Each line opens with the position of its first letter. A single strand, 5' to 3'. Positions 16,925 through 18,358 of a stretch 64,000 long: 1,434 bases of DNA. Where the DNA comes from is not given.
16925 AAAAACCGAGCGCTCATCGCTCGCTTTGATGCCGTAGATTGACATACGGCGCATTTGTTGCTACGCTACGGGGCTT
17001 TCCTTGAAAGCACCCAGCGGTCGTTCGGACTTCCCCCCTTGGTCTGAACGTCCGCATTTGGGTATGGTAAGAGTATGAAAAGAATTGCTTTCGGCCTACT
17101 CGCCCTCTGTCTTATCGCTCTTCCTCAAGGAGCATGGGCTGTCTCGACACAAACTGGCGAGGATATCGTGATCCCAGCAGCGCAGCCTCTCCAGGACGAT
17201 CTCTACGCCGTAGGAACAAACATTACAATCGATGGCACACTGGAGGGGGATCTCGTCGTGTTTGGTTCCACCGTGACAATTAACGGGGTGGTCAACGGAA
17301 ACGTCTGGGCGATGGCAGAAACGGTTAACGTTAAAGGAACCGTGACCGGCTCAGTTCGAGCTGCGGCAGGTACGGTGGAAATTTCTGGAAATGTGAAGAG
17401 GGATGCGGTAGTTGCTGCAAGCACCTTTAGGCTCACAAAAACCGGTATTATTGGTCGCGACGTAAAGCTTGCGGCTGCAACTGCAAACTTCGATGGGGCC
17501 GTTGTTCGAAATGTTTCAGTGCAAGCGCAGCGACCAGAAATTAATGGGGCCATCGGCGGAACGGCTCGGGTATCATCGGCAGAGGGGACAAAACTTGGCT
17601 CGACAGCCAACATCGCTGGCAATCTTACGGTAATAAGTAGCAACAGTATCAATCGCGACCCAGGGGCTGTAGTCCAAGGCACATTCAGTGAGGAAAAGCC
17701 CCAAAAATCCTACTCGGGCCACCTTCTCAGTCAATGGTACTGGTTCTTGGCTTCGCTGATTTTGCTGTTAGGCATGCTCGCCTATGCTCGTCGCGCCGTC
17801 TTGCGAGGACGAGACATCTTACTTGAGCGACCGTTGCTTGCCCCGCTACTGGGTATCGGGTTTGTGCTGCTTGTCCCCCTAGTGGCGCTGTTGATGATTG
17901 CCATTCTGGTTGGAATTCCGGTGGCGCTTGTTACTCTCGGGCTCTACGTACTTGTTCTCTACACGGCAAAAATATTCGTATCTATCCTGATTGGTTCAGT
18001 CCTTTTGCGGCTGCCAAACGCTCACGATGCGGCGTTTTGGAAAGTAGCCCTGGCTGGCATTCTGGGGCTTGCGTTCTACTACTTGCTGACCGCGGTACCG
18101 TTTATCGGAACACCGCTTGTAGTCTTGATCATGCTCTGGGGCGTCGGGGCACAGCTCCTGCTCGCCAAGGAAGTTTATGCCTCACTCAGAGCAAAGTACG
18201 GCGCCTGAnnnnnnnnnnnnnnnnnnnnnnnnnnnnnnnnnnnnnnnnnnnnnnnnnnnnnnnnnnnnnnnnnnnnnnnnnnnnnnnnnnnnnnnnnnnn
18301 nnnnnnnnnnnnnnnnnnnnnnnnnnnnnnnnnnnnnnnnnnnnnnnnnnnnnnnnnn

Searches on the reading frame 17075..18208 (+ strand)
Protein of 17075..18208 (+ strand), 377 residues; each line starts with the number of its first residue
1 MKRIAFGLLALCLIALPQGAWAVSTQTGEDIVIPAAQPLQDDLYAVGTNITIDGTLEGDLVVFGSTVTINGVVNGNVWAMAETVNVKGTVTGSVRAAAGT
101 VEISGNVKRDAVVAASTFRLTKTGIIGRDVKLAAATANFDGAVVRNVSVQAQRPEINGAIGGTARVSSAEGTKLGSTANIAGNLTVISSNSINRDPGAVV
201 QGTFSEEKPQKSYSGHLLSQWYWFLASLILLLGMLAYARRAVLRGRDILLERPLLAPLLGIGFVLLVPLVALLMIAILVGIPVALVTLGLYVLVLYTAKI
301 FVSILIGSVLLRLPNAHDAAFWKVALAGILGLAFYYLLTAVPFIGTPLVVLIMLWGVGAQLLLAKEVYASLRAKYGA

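Call 47: search_protein_families(library=pfam, proteins=[window:17075-18208:+], max_evalue=0.00001)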
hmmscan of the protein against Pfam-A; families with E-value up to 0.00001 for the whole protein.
window:17075-18208:+ (377 aa): 1 family
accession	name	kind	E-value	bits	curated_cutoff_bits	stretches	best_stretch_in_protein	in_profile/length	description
PF04519.19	Bactofilin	-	1.4e-07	32.1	27.9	0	52-134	5-84/98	Polymer-forming cytoskeletal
